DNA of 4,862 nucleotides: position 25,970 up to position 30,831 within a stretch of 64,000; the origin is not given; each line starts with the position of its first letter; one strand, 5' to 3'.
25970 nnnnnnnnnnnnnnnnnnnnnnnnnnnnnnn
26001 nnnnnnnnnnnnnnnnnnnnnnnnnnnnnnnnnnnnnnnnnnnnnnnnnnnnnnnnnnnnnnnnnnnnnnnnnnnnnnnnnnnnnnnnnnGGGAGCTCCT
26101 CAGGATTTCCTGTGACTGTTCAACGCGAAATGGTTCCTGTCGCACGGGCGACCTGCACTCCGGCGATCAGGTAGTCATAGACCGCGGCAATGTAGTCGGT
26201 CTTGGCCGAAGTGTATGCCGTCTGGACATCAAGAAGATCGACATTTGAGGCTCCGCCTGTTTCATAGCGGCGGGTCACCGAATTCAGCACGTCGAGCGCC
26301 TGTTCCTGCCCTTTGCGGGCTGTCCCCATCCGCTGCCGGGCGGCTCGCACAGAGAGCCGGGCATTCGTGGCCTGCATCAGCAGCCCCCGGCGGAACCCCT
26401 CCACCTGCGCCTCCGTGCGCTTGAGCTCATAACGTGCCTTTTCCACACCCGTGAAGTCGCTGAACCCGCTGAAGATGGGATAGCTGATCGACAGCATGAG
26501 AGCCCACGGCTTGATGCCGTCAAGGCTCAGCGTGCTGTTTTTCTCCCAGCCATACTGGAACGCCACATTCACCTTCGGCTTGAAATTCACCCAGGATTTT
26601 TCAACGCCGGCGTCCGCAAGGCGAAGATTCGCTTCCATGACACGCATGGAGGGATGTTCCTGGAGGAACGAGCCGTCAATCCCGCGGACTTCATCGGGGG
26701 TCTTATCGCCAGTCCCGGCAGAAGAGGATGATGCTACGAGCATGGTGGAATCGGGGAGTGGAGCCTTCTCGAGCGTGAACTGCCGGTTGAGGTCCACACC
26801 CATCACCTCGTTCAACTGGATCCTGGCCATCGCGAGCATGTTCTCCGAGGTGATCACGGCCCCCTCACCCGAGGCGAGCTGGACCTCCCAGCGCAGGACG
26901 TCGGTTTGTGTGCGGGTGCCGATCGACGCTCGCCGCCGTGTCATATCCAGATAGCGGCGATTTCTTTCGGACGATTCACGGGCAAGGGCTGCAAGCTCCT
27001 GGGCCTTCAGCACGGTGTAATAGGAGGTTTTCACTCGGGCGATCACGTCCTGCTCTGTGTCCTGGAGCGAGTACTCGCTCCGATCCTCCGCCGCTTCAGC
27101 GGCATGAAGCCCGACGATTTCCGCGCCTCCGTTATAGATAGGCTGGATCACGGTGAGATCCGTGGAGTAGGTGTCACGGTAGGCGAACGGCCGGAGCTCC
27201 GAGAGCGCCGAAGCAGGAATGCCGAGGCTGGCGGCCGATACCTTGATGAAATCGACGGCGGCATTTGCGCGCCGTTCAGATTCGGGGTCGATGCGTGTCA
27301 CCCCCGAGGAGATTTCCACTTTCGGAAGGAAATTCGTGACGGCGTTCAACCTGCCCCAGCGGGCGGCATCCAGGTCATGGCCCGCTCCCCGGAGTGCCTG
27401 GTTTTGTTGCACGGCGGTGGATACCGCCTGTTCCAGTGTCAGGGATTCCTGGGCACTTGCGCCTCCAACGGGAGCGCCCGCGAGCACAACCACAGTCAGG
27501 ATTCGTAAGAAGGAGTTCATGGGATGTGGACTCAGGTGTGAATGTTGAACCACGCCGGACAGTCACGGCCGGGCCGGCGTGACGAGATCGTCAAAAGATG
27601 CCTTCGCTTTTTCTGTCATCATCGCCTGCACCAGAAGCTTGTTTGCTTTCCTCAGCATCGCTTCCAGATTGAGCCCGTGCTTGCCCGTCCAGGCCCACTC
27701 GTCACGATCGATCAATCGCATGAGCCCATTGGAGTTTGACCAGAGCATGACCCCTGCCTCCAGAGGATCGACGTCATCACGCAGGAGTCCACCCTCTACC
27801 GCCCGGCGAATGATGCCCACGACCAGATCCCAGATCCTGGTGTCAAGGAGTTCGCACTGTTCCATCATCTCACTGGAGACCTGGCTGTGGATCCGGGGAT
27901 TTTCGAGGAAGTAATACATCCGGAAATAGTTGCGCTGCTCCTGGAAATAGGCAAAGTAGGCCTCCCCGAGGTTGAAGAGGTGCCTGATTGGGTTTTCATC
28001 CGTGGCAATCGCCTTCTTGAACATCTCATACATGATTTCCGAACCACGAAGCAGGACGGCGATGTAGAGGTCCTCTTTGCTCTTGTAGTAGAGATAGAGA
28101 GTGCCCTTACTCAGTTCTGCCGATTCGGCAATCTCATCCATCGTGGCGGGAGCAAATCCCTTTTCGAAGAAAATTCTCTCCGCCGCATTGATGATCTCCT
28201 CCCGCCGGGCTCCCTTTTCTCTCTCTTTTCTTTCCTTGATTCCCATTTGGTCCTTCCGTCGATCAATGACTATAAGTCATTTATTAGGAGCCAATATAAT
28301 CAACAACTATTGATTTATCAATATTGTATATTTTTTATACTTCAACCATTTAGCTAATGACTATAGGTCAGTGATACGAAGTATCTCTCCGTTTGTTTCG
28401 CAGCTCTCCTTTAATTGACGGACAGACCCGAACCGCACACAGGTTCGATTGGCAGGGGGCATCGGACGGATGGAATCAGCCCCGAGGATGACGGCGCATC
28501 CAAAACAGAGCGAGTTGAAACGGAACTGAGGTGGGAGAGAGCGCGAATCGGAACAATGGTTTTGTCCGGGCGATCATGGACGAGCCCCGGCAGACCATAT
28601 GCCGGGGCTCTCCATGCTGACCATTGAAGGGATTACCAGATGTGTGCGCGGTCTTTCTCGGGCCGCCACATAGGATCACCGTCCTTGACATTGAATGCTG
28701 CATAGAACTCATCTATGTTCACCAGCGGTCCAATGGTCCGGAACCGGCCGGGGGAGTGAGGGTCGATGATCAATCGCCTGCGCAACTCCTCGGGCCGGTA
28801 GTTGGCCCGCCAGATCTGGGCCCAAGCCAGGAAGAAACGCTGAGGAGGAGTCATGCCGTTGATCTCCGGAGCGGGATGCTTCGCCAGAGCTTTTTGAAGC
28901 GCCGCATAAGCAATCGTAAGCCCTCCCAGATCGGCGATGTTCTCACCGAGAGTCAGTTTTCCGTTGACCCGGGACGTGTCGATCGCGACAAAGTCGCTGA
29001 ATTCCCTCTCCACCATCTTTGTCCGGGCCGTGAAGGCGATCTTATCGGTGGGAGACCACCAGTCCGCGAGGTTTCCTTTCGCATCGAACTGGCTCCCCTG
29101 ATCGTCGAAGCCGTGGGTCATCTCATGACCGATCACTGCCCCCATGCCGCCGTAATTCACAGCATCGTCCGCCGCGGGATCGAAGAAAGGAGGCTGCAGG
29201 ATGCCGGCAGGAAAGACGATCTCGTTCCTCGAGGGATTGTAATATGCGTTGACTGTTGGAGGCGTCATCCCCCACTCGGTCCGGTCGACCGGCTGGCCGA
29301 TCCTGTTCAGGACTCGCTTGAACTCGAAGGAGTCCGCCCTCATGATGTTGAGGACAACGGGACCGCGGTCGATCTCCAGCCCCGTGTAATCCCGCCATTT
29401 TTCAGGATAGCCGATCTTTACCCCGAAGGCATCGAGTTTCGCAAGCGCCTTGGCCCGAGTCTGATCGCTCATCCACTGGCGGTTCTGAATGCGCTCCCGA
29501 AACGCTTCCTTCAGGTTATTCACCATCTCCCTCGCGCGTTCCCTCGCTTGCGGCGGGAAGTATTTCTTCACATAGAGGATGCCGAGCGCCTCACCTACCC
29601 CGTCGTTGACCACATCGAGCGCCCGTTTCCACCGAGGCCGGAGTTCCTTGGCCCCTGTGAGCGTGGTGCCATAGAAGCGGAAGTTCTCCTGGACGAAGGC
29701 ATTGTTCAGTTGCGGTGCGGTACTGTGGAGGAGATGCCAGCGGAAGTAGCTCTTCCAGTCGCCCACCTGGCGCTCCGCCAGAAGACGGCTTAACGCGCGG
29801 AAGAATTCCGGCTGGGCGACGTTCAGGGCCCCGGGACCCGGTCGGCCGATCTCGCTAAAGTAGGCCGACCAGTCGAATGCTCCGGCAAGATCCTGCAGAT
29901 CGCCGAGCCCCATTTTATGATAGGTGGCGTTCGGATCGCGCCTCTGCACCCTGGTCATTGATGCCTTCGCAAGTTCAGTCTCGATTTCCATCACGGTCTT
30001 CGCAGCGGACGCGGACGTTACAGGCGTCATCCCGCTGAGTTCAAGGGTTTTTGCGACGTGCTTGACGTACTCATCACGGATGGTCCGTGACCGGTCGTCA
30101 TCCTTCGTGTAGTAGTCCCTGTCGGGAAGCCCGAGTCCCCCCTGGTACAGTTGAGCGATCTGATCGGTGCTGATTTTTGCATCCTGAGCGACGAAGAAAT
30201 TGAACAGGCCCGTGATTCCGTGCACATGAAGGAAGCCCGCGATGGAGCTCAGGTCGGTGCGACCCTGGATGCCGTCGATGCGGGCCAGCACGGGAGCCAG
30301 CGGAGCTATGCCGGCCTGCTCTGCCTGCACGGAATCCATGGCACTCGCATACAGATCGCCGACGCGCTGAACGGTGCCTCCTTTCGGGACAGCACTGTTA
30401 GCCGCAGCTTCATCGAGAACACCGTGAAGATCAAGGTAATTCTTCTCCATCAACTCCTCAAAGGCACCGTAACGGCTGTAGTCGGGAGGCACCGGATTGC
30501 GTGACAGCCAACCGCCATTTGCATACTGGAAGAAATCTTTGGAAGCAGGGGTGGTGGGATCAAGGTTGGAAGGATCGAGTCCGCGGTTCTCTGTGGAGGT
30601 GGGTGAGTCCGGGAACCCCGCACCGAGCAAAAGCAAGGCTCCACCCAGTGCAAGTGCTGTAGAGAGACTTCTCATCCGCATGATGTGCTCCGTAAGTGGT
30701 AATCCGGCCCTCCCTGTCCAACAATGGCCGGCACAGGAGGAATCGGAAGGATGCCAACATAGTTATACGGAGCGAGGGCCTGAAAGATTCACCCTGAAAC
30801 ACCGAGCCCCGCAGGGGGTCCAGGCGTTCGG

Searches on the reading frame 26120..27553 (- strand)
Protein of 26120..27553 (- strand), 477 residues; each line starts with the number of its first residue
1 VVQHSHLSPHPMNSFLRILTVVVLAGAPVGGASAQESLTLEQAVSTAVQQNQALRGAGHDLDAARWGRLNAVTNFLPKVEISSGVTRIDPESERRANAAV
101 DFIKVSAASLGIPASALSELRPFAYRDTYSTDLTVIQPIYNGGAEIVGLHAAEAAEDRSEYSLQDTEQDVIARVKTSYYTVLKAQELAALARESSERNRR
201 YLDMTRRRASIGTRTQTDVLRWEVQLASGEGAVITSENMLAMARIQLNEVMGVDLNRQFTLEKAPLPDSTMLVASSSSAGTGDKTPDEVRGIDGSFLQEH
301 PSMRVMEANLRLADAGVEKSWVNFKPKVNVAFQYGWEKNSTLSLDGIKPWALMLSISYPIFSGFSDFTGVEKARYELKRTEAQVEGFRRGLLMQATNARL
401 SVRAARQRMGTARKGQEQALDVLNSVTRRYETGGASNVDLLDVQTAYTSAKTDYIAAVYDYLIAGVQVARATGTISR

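Call 59: search_protein_families(library=pfam, proteins=[window:26120-27553:-], max_evalue=0.00001)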
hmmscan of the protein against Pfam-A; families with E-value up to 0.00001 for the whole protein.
window:26120-27553:- (477 aa): 1 family
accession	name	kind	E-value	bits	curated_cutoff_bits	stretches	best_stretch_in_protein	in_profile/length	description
PF02321.23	OEP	-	1.7e-57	194.7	22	2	296-473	8-187/187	Outer membrane efflux protein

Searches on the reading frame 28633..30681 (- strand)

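Call 59: search_protein_families(library=pfam, proteins=[window:28633-30681:-], max_evalue=0.00001)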
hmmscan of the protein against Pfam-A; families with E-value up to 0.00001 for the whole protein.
window:28633-30681:- (682 aa): 2 families
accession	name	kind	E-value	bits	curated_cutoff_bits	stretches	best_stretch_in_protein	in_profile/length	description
PF05649.18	Peptidase_M13_N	-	9.1e-127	424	32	1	48-426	3-381/381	Peptidase family M13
PF01431.27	Peptidase_M13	-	3e-72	243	24.5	1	478-676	1-202/205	Peptidase family M13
